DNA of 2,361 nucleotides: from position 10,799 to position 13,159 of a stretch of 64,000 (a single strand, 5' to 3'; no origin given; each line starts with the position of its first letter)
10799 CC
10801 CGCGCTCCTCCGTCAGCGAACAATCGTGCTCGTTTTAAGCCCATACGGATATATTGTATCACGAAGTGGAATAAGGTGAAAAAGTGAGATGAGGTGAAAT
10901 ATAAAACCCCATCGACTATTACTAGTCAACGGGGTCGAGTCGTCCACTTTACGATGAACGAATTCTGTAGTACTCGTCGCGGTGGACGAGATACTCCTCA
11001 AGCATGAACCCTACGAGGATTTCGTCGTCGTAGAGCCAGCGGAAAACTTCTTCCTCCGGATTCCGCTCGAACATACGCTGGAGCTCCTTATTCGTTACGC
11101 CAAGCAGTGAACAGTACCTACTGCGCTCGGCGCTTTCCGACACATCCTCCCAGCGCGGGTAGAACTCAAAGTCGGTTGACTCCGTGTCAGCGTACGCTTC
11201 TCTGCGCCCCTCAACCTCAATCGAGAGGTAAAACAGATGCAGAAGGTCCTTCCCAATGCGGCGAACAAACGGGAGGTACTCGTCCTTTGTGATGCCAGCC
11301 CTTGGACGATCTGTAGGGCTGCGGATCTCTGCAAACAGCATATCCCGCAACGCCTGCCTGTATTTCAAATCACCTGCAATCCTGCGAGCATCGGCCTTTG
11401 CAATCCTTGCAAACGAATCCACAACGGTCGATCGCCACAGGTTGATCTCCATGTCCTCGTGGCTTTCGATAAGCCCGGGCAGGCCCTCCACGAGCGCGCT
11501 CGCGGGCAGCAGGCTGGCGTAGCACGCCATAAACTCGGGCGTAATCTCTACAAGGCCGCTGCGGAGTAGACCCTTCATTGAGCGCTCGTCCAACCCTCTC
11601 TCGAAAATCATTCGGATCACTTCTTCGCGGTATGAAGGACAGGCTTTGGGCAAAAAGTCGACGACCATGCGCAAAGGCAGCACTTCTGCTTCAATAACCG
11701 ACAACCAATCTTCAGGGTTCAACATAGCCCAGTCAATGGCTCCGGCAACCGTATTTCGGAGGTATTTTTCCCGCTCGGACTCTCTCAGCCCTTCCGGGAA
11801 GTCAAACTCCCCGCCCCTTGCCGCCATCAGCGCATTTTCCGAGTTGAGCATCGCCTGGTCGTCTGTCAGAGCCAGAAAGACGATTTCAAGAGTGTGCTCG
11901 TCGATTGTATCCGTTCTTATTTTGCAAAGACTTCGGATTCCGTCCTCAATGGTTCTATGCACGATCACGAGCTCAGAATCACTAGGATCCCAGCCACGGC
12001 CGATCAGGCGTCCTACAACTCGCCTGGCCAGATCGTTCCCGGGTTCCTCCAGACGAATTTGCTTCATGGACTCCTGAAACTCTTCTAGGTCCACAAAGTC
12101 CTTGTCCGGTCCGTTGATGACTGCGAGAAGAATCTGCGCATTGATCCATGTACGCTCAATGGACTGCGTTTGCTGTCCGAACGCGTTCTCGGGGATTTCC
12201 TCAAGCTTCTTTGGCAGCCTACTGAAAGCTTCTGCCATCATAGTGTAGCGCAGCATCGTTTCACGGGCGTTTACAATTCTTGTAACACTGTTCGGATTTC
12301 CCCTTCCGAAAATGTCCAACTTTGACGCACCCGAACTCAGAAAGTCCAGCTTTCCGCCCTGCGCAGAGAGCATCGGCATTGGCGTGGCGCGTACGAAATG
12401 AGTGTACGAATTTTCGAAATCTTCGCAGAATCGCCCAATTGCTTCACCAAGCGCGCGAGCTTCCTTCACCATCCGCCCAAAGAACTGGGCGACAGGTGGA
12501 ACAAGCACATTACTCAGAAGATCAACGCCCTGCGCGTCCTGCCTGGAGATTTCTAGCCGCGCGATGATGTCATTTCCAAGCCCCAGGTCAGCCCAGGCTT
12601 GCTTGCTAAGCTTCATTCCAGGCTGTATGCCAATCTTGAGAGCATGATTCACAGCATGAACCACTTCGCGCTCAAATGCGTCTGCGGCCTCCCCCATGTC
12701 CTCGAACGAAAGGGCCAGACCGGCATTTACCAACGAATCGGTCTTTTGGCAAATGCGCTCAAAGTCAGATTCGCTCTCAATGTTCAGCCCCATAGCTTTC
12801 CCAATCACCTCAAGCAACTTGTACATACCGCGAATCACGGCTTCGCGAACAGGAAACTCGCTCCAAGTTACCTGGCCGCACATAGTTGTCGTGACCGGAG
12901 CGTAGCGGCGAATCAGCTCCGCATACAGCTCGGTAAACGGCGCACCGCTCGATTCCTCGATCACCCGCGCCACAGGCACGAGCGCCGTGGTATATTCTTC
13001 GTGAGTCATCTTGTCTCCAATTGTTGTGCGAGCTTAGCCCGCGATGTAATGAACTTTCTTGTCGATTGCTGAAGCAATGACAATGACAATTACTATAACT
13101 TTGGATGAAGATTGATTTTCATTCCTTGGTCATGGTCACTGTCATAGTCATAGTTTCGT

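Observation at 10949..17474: GC-rich accessory island between rnhA and recJ: a J-domain protein heads a block of unassignable proteins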

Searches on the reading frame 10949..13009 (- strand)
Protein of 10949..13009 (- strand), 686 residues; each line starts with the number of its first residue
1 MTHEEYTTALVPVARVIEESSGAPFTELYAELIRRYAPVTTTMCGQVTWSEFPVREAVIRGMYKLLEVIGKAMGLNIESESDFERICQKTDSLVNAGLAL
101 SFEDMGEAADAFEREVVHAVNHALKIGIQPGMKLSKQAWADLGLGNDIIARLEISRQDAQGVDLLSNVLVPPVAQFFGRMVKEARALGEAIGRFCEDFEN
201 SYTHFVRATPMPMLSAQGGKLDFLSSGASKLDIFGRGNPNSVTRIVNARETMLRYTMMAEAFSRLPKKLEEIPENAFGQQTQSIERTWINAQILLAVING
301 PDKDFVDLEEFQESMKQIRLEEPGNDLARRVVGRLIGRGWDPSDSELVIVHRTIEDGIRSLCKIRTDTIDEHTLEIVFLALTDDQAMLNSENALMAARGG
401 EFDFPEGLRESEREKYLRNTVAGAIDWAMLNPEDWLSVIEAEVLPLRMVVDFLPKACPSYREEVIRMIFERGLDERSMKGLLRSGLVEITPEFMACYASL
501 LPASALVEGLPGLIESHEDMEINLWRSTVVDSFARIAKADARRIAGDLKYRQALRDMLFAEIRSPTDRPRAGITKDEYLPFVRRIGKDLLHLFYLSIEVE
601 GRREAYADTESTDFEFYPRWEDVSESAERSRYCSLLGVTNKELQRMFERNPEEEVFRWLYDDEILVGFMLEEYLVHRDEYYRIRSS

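Call 3: search_protein_families(library=pfam, proteins=[window:10949-13009:-], max_evalue=1)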
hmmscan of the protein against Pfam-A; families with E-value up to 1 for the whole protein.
window:10949-13009:- (686 aa): 1 family
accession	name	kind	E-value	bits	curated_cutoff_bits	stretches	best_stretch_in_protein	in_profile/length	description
PF17651.6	Raco_middle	-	0.09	12.9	26.8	1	144-193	37-86/163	RACo middle region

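Call 4: search_protein_families(library=ncbifam, proteins=[window:10949-13009:-], max_evalue=1)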
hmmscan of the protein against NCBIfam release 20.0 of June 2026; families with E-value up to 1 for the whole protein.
window:10949-13009:- (686 aa): 0 families

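Call 5: search_protein_families(library=padloc, proteins=[window:10949-13009:-], max_evalue=1)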
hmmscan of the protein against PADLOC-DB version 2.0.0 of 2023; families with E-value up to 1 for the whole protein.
window:10949-13009:- (686 aa): 0 families

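Call 10: search_protein_families(library=phrogs, proteins=[window:10949-13009:-], max_evalue=1)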
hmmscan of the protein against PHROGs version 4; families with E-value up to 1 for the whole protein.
window:10949-13009:- (686 aa): 2 families
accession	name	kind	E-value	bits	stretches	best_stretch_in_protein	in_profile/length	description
phrog_37391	-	unknown function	0.18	13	1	185-228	10-52/65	-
phrog_29216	-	unknown function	0.22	12.7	1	611-648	63-100/106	-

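Call 11: find_homologous_proteins(query=window:10949-13009:-)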
Query window:10949-13009:-: 8000 candidates shared short words with the query, none scored E <= 0.001.

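Call 12: find_encoding_contigs(protein=window:10949-13009:-, flank=10000)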
Protein window:10949-13009:- (686 aa): no gene with exactly this product is on record in the collection.

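Call 15: find_related_loci(query=window:10949-13009:-, collection=genome_contigs, flank=10000)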
Query window:10949-13009:- (686 aa) in genome_contigs; peptide patterns used: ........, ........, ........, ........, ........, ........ (x = any residue, [..] = any of these).
28 stretches matched a pattern, but none encodes a relative of the query by tblastn (E <= 1e-3).

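Call 17: find_related_loci(query=window:10949-13009:-, collection=viral_contigs, flank=10000)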
Query window:10949-13009:- (686 aa) in viral_contigs; peptide patterns used: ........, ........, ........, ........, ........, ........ (x = any residue, [..] = any of these).
1 stretches matched a pattern, but none encodes a relative of the query by tblastn (E <= 1e-3).

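Call 26: find_related_loci(query=window:10949-13009:-, collection=metagenome_contigs, flank=10000)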
Query window:10949-13009:- (686 aa) in metagenome_contigs; peptide patterns used: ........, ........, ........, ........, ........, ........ (x = any residue, [..] = any of these).
51 stretches matched a pattern, but none encodes a relative of the query by tblastn (E <= 1e-3).

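Call 30: search_protein_representatives(protein=window:10949-13009:-)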
Query: 686 residues. Proteins with E-value up to 0.001 (for the whole library): 131; up to 1e-10: 94; up to 1e-30: 14. The best 131 are listed.
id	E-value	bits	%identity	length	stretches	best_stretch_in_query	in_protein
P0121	5.0e-136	471.1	38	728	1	17-685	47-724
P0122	2.6e-48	181.3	27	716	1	12-681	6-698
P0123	6.9e-45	170.0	25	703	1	4-682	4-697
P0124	3.6e-44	167.6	27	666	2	161-682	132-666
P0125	4.3e-43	164.1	27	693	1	18-681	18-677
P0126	9.9e-41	156.2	24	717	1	18-631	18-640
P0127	4.8e-39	150.7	24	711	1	51-682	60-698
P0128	3.1e-37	144.7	28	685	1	21-630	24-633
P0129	3.3e-36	141.3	26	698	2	282-680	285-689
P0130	6.2e-36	140.4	28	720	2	281-663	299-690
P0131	7.4e-36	140.1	26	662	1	18-531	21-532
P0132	2.3e-33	131.9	24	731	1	42-681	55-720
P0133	1.8e-32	128.9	25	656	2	157-685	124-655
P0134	3.9e-32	127.8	28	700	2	281-682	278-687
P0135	1.8e-30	122.3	26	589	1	40-502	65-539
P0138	5.2e-29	117.5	25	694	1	23-682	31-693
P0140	8.7e-28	113.5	22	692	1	19-662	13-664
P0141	1.9e-27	112.3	24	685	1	23-682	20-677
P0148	7.7e-25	103.7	22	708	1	9-682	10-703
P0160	3.8e-21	91.5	23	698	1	32-670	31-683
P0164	3.2e-20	88.5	24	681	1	18-682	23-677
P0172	2.6e-18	82.1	22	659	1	37-659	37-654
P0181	3.6e-17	78.4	26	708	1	48-661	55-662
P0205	6.8e-13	64.3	24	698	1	23-677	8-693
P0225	1.8e-07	46.3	24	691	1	165-682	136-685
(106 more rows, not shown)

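Call 32: find_homologous_proteins(query=A1)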
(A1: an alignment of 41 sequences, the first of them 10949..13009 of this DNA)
Query A1 (41 sequences): 8000 candidates shared short words with the query, none scored E <= 0.001.

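Call 33: search_protein_families(library=pfam, alignment_id=A1, max_evalue=0.01)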
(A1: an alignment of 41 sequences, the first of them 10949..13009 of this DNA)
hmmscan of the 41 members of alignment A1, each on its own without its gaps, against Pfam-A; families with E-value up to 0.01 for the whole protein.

A. member 1, window:10949-13009:- (686 aa): 0 families

B. families by the number of members that match (of 41 scanned): 2 families
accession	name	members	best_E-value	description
PF24645.1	DUF7639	1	0.0017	Domain of unknown function (DUF7639)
PF14723.11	SSFA2_C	1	0.0099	Sperm-specific antigen 2 C-terminus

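Call 34: search_solved_structures(query=A1, max_evalue=1)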
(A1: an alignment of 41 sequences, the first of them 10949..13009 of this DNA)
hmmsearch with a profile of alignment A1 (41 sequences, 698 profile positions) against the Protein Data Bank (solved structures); distinct sequences matched with E-value up to 1: 11.
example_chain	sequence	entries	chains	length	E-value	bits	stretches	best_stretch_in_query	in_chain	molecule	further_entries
4rv1_A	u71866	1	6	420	0.00028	22.5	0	454-522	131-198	Engineered Protein OR497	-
4hxt_A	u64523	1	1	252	0.0052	18.2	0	454-515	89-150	De Novo Protein OR329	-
7bv7_A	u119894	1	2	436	0.24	12.7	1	425-568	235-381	Integrator complex subunit 3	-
8rbz_c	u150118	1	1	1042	0.24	12.7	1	425-566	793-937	Integrator complex subunit 3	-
6wlg_A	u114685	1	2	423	0.28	12.5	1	425-567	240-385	Integrator complex subunit 3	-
8jpx_B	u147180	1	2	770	0.32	12.3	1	467-529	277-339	Protein argonaute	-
1u04_A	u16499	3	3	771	0.32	12.3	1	467-529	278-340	hypothetical protein PF0537 | Argonaute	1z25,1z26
8hpp_A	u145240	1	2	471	0.32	12.3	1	425-568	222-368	Integrator complex subunit 3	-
4wz9_A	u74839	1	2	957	0.55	11.5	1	497-556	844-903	AGAP004809-PA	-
4d4e_A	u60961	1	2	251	0.65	11.3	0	439-519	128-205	ARMADILLO REPEAT PROTEIN ARM00016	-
5mfb_A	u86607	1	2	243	0.75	11.1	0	439-516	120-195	YIII(Dq)4CqI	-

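Call 35: find_encoding_contigs(protein=P0121, flank=10000)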
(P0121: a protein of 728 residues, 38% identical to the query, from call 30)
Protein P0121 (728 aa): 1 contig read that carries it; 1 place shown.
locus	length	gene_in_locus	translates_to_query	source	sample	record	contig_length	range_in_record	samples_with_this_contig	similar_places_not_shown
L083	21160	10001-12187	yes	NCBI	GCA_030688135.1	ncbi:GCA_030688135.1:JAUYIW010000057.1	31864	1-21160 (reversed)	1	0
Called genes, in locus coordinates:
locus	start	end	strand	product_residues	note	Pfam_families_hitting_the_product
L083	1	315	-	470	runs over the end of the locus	PF13393:tRNA-synt_His, PF03129:HGTP_anticodon (weak)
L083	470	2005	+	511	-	PF00221:Lyase_aromatic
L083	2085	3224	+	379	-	-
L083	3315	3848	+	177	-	PF18306:LDcluster4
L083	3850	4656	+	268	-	PF05116:S6PP (faint), PF08282:Hydrolase_3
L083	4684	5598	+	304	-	-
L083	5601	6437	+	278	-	PF08282:Hydrolase_3 (weak)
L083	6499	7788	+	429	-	PF01546:Peptidase_M20, PF07687:M20_dimer (weak)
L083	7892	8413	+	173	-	PF00226:DnaJ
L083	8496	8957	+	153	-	-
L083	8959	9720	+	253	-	-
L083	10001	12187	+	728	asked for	-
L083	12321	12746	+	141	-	PF00075:RNase_H, PF13456:RVT_3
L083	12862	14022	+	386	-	PF11104:PilM_2, PF06723:MreB_Mbl (faint), PF14450:FtsA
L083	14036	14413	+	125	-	-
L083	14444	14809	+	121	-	PF05635:23S_rRNA_IVP, PF22296:bAvd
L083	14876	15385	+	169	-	-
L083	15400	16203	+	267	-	PF06750:A24_N_bact, PF01478:Peptidase_A24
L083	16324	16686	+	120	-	-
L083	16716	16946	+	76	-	-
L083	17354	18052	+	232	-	PF13384:HTH_23 (faint), PF08281:Sigma70_r4_2 (weak)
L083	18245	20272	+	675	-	PF22745:Nlig-Ia, PF01653:DNA_ligase_aden, PF03120:OB_DNA_ligase, PF03119:DNA_ligase_ZBD (faint), PF12826:HHH_2, PF14520:HHH_5, PF00533:BRCT, PF12738:PTCB-BRCT (weak)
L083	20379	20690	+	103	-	PF02686:GatC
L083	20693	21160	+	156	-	PF01425:Amidase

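Call 37: find_encoding_contigs(protein=P0122, flank=8000, max_places=3)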
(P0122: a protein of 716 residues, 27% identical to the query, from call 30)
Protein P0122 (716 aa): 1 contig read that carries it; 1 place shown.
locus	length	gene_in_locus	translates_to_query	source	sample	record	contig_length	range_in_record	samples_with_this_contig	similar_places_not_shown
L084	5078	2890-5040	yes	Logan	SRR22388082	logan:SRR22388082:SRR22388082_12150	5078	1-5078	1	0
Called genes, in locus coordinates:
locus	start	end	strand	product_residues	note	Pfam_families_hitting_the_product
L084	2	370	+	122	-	?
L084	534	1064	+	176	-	PF00226:DnaJ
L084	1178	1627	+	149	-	-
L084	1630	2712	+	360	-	-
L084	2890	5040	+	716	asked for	-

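Call 38: find_encoding_contigs(protein=P0123, flank=8000, max_places=3)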
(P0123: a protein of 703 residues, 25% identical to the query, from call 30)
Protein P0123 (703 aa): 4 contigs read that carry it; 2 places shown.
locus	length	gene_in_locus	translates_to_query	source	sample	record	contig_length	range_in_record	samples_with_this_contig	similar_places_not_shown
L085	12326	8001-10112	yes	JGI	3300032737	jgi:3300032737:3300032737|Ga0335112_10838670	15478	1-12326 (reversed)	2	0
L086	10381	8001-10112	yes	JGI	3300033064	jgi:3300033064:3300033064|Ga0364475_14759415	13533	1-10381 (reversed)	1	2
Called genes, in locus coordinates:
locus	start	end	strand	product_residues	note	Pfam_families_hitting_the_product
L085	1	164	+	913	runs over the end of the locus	PF07517:SecA_DEAD, PF01043:SecA_PP_bind, PF21090:P-loop_SecA, PF07516:SecA_SW, PF02810:SEC-C (weak)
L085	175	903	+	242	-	-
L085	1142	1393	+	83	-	-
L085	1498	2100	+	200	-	-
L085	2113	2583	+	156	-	PF00293:NUDIX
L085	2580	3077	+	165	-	-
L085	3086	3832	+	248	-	PF18306:LDcluster4, PF03641:Lysine_decarbox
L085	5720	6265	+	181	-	PF00226:DnaJ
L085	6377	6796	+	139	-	-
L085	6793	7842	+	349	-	-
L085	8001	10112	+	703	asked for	-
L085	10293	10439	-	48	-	-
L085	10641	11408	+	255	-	-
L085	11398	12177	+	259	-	-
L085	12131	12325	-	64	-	?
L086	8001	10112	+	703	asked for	-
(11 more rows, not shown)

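Call 39: find_encoding_contigs(protein=P0140, flank=8000, max_places=3)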
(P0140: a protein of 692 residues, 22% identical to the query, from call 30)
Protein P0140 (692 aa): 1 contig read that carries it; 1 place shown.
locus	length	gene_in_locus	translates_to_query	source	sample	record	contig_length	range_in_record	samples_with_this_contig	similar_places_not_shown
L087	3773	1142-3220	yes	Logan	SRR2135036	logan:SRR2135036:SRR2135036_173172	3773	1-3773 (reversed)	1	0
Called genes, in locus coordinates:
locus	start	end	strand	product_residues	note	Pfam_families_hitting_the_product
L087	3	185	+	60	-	?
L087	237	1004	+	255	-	-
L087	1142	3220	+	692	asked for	-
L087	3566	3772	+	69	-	?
